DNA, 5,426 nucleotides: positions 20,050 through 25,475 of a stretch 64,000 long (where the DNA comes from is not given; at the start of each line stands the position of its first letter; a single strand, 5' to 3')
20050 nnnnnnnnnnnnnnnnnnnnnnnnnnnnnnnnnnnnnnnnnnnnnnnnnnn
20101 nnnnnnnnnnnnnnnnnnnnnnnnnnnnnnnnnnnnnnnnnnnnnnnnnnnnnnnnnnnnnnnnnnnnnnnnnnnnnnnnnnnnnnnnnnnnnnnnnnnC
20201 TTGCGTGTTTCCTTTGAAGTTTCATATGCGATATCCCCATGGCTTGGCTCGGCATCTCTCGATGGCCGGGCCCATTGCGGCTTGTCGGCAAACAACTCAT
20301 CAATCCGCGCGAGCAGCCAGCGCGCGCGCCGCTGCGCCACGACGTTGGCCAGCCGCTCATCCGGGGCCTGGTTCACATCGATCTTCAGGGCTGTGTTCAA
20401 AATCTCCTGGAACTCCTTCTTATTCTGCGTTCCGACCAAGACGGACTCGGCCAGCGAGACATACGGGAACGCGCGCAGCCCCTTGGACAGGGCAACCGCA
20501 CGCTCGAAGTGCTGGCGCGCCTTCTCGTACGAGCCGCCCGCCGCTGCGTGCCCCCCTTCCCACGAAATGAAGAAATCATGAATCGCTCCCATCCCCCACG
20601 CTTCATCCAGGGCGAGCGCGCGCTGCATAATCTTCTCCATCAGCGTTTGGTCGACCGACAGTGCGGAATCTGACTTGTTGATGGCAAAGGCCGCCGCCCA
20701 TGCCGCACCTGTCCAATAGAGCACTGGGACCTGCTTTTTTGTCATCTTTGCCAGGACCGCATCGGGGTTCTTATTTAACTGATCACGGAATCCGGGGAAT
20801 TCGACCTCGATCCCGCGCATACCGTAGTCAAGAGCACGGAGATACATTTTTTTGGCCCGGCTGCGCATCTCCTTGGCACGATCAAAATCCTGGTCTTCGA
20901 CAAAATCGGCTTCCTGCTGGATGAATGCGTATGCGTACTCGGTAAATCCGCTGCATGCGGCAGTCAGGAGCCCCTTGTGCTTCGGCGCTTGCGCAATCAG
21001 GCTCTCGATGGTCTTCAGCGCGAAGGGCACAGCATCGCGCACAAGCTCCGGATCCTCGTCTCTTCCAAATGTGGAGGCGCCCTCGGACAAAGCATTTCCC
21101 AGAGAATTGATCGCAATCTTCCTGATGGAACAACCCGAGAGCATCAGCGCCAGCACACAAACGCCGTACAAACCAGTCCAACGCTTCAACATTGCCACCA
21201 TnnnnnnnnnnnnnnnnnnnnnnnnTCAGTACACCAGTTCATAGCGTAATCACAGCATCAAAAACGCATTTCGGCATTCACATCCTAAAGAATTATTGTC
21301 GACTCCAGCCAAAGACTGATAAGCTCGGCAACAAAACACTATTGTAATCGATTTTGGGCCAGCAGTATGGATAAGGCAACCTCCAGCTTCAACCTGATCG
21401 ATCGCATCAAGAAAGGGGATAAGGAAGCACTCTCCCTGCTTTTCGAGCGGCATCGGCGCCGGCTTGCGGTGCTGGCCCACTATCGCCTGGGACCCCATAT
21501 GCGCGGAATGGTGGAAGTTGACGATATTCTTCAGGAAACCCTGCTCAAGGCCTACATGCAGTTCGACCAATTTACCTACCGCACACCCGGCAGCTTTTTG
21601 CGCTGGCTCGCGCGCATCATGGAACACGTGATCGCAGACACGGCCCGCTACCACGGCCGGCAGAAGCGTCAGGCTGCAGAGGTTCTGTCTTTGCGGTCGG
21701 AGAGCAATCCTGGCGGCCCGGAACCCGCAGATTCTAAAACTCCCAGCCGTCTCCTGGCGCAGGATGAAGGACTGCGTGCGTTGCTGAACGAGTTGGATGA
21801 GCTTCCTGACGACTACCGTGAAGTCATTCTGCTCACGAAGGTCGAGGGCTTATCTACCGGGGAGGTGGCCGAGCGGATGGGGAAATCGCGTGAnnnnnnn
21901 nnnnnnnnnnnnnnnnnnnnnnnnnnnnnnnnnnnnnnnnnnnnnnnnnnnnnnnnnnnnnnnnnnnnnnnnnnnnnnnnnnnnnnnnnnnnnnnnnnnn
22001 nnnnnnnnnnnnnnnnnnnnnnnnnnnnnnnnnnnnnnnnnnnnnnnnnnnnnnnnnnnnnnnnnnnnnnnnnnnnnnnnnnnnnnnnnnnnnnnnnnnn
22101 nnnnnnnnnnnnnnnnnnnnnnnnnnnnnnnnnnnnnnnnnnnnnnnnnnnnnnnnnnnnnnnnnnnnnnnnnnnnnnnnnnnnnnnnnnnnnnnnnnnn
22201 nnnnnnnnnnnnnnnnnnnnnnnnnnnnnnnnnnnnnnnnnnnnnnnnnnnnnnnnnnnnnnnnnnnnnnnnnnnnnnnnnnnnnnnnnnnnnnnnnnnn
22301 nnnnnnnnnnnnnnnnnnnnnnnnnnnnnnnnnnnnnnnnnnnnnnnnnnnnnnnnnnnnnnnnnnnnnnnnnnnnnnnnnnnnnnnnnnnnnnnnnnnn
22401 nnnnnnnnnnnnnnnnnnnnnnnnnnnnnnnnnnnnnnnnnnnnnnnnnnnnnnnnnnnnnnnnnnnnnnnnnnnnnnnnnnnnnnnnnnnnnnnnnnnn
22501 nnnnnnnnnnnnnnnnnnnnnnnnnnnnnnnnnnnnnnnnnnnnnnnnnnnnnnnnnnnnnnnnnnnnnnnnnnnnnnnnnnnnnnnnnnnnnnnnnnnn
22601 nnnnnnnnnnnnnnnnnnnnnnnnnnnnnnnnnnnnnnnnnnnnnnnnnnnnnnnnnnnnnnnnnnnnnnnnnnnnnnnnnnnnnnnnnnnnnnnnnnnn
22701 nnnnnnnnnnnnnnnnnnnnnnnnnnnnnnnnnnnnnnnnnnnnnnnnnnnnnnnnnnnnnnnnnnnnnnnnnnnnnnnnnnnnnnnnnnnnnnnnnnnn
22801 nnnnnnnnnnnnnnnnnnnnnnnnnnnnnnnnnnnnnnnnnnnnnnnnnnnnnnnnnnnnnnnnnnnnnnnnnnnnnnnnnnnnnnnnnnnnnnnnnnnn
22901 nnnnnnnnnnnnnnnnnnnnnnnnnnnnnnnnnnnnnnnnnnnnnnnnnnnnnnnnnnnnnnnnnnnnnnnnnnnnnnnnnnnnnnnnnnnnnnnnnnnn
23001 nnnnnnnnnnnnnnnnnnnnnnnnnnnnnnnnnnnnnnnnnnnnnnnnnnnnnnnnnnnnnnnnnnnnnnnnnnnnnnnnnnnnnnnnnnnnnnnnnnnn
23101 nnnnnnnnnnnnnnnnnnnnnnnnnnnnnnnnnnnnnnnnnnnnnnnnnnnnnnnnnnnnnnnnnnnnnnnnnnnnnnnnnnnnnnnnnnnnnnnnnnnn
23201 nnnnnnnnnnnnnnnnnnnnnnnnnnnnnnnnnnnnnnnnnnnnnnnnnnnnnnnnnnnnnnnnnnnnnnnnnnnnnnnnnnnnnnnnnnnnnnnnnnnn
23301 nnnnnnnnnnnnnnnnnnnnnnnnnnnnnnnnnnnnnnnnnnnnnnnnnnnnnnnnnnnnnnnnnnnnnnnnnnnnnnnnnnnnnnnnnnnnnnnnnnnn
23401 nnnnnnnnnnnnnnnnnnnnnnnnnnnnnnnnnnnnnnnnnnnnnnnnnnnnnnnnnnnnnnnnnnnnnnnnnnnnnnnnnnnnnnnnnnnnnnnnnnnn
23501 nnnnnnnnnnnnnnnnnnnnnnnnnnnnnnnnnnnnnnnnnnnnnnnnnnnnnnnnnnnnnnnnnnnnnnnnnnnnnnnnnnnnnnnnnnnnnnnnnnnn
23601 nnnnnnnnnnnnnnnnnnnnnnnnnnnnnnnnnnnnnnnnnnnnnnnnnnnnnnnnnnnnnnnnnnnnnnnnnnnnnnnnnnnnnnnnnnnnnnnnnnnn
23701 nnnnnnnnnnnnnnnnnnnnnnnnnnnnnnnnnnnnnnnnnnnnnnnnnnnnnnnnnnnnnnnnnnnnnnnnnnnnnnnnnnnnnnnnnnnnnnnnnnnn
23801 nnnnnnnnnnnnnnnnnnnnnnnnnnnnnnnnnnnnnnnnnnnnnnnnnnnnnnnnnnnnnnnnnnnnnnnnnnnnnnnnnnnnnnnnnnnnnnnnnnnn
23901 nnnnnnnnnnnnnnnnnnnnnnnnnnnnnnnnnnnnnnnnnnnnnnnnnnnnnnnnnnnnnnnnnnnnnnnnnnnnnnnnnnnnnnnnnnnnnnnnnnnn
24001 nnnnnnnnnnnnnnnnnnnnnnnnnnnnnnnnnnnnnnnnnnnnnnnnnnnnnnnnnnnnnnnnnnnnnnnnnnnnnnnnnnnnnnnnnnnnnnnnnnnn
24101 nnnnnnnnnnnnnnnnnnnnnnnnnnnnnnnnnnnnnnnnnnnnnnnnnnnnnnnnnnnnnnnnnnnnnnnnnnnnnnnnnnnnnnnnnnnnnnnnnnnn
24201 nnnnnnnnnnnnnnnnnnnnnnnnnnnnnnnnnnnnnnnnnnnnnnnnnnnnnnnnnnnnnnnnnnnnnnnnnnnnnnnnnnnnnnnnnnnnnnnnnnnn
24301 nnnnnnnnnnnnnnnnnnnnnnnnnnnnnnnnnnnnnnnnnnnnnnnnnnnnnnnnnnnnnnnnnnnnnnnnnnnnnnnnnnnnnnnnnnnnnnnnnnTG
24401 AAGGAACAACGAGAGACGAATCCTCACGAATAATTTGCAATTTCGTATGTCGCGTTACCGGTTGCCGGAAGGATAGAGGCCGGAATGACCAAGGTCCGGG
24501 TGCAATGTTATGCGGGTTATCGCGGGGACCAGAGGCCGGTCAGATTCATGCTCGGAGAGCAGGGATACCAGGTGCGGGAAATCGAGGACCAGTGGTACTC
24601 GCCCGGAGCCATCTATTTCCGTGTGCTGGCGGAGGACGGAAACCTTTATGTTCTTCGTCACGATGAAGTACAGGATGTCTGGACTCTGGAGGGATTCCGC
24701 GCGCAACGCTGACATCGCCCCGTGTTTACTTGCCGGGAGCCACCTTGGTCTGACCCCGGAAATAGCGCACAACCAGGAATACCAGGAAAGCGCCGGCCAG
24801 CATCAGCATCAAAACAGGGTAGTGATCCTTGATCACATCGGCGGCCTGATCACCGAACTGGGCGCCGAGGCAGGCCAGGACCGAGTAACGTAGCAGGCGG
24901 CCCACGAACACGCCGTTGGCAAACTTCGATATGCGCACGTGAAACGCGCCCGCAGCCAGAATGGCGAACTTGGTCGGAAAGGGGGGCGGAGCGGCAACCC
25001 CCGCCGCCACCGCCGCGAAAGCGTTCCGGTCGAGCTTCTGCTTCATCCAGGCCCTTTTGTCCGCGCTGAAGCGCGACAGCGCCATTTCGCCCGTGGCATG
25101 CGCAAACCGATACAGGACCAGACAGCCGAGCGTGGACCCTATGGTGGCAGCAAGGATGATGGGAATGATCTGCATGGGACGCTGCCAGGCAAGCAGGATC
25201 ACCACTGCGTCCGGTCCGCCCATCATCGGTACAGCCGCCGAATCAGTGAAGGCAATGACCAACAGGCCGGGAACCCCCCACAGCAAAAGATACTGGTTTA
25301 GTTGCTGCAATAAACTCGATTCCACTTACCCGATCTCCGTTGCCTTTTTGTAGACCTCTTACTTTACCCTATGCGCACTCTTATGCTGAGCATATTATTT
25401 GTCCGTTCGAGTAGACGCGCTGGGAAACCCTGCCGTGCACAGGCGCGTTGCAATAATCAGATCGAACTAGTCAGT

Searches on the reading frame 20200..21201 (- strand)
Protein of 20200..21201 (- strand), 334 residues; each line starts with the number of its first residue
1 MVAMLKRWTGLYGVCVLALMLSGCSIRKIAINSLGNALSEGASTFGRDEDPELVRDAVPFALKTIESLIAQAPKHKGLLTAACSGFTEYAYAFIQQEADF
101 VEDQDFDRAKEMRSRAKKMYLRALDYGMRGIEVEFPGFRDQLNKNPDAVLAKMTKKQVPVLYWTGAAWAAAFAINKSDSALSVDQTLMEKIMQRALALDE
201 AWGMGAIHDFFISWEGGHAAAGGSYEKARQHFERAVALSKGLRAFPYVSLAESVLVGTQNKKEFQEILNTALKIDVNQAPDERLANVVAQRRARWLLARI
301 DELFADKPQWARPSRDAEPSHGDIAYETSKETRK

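Call 31: search_protein_families(library=pfam, proteins=[window:20200-21201:-], max_evalue=0.001)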
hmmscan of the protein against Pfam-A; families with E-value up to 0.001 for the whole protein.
window:20200-21201:- (334 aa): 1 family
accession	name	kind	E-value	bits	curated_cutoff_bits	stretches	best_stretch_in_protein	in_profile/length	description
PF16811.11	TAtT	-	2e-88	296.6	26.5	1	48-304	2-263/263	TRAP transporter T-component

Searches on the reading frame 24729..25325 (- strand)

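Call 31: search_protein_families(library=pfam, proteins=[window:24729-25325:-], max_evalue=0.001)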
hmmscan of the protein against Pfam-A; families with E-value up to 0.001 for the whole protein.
window:24729-25325:- (199 aa): 1 family
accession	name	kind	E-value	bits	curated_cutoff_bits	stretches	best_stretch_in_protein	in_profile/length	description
PF09335.16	VTT_dom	-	6.1e-13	49.8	33.9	1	52-155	15-122/123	VTT domain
